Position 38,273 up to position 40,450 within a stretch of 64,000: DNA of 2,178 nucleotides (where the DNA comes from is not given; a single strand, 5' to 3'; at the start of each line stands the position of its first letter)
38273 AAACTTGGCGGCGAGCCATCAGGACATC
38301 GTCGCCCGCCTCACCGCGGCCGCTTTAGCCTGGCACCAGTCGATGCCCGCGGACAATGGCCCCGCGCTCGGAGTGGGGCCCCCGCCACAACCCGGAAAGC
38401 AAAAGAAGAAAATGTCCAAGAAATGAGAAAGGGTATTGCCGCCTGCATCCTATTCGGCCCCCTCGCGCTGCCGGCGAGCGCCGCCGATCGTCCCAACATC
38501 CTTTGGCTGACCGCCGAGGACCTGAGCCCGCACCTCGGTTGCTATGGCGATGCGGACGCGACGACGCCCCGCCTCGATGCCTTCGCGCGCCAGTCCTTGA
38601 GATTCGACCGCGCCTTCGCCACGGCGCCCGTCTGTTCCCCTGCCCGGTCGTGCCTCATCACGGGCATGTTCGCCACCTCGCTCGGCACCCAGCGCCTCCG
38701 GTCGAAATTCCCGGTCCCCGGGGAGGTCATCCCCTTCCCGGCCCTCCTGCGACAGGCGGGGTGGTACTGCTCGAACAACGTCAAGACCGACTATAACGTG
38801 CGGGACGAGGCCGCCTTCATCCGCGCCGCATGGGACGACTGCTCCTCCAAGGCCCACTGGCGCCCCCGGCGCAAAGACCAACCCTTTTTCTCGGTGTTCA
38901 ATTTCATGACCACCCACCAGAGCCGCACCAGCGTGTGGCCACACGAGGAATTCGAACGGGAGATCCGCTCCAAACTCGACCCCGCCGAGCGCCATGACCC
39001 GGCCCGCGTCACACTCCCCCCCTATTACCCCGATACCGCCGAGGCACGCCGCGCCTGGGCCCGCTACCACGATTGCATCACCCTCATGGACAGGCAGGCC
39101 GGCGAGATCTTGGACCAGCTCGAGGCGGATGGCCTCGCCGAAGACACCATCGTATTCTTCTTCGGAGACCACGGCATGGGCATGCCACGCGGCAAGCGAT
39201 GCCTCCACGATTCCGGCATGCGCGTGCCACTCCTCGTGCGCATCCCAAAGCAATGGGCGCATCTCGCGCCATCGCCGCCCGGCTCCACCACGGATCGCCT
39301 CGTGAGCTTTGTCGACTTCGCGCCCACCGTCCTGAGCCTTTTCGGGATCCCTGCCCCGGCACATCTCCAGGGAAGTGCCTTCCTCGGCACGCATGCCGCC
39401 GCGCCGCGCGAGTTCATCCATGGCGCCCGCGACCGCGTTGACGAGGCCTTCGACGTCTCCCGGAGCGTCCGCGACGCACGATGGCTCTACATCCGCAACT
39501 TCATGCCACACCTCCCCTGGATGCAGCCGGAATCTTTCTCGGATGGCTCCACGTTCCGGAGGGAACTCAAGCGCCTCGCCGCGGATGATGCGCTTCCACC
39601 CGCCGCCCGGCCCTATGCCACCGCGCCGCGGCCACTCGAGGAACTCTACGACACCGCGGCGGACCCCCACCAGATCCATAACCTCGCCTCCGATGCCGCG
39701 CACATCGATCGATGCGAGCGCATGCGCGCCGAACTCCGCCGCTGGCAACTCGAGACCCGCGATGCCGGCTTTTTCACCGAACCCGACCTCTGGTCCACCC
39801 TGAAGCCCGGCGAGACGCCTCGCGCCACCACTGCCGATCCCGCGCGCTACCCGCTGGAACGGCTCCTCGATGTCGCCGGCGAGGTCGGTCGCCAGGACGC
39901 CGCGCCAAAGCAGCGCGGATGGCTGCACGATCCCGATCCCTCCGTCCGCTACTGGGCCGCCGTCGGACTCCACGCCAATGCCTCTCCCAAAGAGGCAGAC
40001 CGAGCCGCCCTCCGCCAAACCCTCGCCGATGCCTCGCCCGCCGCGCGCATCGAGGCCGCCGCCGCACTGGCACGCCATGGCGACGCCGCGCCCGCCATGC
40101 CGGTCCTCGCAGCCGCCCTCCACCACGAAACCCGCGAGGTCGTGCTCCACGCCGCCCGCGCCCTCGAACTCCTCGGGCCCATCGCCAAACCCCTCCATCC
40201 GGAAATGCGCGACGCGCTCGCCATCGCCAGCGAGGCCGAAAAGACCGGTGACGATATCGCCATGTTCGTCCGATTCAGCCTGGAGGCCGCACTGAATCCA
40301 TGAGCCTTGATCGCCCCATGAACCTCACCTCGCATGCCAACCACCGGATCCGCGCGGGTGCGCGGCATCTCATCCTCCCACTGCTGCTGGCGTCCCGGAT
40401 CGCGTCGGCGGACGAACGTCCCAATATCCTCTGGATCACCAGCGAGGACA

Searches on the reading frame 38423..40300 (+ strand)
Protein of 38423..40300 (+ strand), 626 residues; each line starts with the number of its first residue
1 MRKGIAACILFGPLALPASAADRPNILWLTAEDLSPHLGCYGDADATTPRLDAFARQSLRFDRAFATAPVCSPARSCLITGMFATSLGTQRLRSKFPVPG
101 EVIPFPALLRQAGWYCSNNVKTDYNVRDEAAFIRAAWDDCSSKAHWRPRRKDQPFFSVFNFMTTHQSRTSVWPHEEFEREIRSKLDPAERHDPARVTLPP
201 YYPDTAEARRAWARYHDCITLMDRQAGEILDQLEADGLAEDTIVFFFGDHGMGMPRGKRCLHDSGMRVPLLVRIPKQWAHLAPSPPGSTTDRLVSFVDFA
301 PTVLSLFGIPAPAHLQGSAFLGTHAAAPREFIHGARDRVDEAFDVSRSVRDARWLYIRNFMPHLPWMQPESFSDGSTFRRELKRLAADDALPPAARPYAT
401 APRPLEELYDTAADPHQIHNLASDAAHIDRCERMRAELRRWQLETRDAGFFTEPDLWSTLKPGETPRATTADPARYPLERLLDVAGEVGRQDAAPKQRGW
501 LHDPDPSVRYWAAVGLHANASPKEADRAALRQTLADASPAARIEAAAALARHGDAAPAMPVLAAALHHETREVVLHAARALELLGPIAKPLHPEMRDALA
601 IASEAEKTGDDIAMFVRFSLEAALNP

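Call 3: search_protein_families(library=pfam, proteins=[window:38423-40300:+], max_evalue=0.1)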
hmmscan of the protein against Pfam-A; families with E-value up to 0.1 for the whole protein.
window:38423-40300:+ (626 aa): 6 families
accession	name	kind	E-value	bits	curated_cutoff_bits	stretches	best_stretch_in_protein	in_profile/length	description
PF00884.28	Sulfatase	-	5.3e-39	134.8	25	1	24-309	1-301/301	Sulfatase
PF16347.10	SGSH_C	-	6e-13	49.7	29.3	1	257-321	7-65/154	N-sulphoglucosamine sulphohydrolase, C-terminal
PF13646.12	HEAT_2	-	8.3e-10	39.3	27.7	2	529-585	3-59/88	HEAT repeats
PF01663.27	Phosphodiest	-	0.00012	22.2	23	1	180-253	183-222/342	Type I phosphodiesterase / nucleotide pyrophosphatase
PF02995.22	DUF229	-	0.00025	20.3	25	1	216-260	307-351/496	Protein of unknown function (DUF229)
PF02985.28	HEAT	-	0.0018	18.8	23.5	0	500-516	8-24/31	HEAT repeat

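Call 4: search_protein_families(library=ncbifam, proteins=[window:38423-40300:+], max_evalue=0.1)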
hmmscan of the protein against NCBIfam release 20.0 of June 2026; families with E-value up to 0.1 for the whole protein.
window:38423-40300:+ (626 aa): 8 families
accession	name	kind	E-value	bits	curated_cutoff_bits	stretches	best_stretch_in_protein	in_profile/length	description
NF010322.0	PRK13759.1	equivalog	8.8e-32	110.2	481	3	205-357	260-413/486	arylsulfatase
TIGR03417.1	chol_sulfatase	equivalog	1.1e-29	103.7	433.45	3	205-308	245-345/500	choline-sulfatase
NF045661.1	HdlasePehA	equivalog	7.2e-21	74.4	900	2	205-343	274-408/506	phosphoric/sulfuric ester hydrolase PehA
NF052527.1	Mn_arylsulf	exception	3.5e-10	39.4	850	2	46-86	26-66/479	manganese-dependent arylsulfatase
NF007244.0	PRK09687.1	equivalog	0.00092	18.6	275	1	501-570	169-238/285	putative lyase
NF053595.1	LptchSynLtaSGpos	equivalog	0.0021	16.7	970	1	213-316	428-535/626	lipoteichoic acid synthase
NF010374.0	PRK13800.1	equivalog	0.005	15.1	1196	1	496-578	626-709/898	fumarate reductase/succinate dehydrogenase flavoprotein subunit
NF038282.1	LapC_YejM_PbgA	exception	0.021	13.1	825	1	208-279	407-480/584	LPS biosynthesis-modulating metalloenzyme YejM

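Call 5: search_solved_structures(query=window:38423-40300:+, max_evalue=0.001, show_alignments=2)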
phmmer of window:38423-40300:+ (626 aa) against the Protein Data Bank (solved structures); distinct sequences matched with E-value up to 0.001: 91 (the best 60 are shown).
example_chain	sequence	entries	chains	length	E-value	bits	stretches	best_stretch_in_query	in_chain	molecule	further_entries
9bb9_A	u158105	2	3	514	5.4e-72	246.6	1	19-453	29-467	S1_8A sulfatase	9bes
9bes_B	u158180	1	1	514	1.7e-70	241.7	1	19-453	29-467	S1_8A Sulfatase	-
9bba_A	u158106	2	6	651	2.9e-67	231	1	21-458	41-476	S1_8C sulfatase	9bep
9bbd_A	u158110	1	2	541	2.6e-64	221.2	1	23-454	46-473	S1_8B sulfatase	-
9bef_A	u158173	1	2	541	6.4e-63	216.7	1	23-454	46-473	S1_8B sulfatase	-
4mhx_A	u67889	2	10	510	6e-34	121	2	189-449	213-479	N-sulphoglucosamine sulphohydrolase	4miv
6hhm_A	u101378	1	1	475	2.4e-25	92.5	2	20-116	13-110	Arylsulfatase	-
5g2v_A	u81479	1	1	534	1.5e-23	86.6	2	21-116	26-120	N-ACETYLGLUCOSAMINE-6-SULFATASE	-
7stt_A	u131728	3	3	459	2e-21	79.6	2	21-89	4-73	N-acetylgalactosamine-6-sulfatase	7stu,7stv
7lha_A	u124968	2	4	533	2.4e-21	79.3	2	203-322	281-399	Exo-L-galactose-6-sulfatase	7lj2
2qzu_A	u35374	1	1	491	3.8e-21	78.7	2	179-310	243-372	Putative sulfatase yidJ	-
4upl_A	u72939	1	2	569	7.2e-21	77.7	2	214-345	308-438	SULFATASE FAMILY PROTEIN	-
7ebp_A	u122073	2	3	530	2.3e-20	76.1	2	214-316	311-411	Sulfatase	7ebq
9s8y_A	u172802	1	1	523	5.1e-20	75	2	214-316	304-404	Sulfatase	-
7p24_AAA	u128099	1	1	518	6.8e-20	74.5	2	213-320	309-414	Mucin-desulfating sulfatase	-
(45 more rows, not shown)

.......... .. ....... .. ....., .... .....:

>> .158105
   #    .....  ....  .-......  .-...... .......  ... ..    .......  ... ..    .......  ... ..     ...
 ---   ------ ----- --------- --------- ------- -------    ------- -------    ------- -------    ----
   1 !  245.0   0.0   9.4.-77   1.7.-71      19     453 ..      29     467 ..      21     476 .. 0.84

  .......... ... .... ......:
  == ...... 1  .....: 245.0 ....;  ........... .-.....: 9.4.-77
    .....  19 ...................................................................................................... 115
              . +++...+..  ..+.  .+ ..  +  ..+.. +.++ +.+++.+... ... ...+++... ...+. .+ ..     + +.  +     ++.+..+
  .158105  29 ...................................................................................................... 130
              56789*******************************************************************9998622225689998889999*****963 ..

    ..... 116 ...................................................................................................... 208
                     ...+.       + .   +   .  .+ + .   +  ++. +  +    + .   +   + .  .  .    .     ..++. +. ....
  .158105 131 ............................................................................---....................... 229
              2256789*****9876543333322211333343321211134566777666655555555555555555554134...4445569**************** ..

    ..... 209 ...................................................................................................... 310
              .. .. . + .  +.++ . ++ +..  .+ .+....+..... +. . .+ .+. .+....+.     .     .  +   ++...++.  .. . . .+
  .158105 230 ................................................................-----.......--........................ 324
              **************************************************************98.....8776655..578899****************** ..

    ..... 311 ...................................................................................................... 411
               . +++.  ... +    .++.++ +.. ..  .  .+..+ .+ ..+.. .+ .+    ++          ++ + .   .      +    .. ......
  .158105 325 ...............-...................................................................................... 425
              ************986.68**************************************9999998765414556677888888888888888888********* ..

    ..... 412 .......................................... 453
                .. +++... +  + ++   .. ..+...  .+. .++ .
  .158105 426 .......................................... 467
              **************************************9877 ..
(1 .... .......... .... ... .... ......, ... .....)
